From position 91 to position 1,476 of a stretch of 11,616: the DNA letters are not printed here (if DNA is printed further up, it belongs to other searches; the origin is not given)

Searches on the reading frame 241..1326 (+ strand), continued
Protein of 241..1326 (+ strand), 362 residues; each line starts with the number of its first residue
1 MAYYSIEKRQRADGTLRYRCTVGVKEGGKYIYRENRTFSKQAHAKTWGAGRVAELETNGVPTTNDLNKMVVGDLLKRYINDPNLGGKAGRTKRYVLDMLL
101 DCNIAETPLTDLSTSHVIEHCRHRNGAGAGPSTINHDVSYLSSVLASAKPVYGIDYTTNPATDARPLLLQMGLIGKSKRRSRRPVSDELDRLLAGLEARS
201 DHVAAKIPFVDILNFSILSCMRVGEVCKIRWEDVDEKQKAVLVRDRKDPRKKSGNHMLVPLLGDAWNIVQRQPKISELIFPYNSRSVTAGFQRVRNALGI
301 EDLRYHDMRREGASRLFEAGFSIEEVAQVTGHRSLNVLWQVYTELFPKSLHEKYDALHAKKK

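Call 76: fold_search(model_id=the predicted structure, library=pdb)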
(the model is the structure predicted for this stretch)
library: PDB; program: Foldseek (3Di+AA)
matches with E <= 10: 541; with E <= 0.001: 65
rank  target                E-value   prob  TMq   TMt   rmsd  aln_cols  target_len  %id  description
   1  1z1b_A                1.7e-10  1.00  0.38  0.39  14.9       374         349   20  Crystal structure of a lambda integrase dimer bound to a COC' core site (released 2005-06-28)
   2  6emz_A                2.4e-10  1.00  0.35  0.39  10.9       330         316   15  Structure of the Tn1549 transposon Integrase (aa 82-397, R225K) in complex with circular intermediate DNA (CI5-DNA) (released 2018-04-04)
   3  1z1g_A                2.7e-10  1.00  0.39  0.40  14.7       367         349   18  Crystal structure of a lambda integrase tetramer bound to a Holliday junction (released 2005-06-28)
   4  5j0n_F                4.3e-10  1.00  0.39  0.40  13.6       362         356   19  Lambda excision HJ intermediate (released 2017-02-08)
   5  1z1g_B                5.7e-10  1.00  0.38  0.40  15.8       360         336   19  Crystal structure of a lambda integrase tetramer bound to a Holliday junction (released 2005-06-28)
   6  6en2_A                7.6e-10  1.00  0.35  0.39  10.5       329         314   15  Structure of the Tn1549 transposon Integrase (aa 82-397, R225K) in complex with a circular intermediate DNA (CI6b-DNA) (released 2018-04-04)
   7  1z1b_B                7.6e-10  1.00  0.40  0.41  15.6       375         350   17  Crystal structure of a lambda integrase dimer bound to a COC' core site (released 2005-06-28)
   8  6emy_A                1.2e-09  1.00  0.33  0.37  11.4       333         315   16  Structure of the Tn1549 transposon Integrase (aa 82-397, Y379F) in complex with transposon right end DNA (released 2018-04-04)
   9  1z19_B                3.4e-09  1.00  0.39  0.46   8.3       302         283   20  Crystal structure of a lambda integrase(75-356) dimer bound to a COC' core site (released 2005-06-28)
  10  6en0_A                4.0e-09  1.00  0.35  0.39  10.8       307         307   17  Structure of the Tn1549 transposon Integrase (aa 82-397) in complex with circular intermediate DNA (CI5-DNA) (released 2018-04-04)
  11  6emy_B                7.5e-09  1.00  0.36  0.39  11.0       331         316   15  Structure of the Tn1549 transposon Integrase (aa 82-397, Y379F) in complex with transposon right end DNA (released 2018-04-04)
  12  1z19_A                1.3e-08  1.00  0.38  0.46   8.1       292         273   20  Crystal structure of a lambda integrase(75-356) dimer bound to a COC' core site (released 2005-06-28)
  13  5j0n_G                2.1e-08  1.00  0.37  0.38  16.7       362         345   18  Lambda excision HJ intermediate (released 2017-02-08)
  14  1p7d_A                2.2e-08  1.00  0.39  0.47   8.1       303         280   19  Crystal structure of the Lambda Integrase (residues 75-356) bound to DNA (released 2003-08-12)
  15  5j0n_E                6.1e-08  1.00  0.37  0.45   8.2       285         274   20  Lambda excision HJ intermediate (released 2017-02-08)
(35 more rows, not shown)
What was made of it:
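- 241..1329 (+): dusA-specific tyrosine integrase, 362 aa. Codons 1-62 (241-426) form the predicted arm-binding domain. Best Foldseek hit is full-length lambda Int (call 76).
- Closest known: Bacteriophage lambda attP and Int. Same: The best structural hit of the whole model is lambda Int (call 76).
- The best structural match of the whole protein is full-length lambda Int (call 76).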
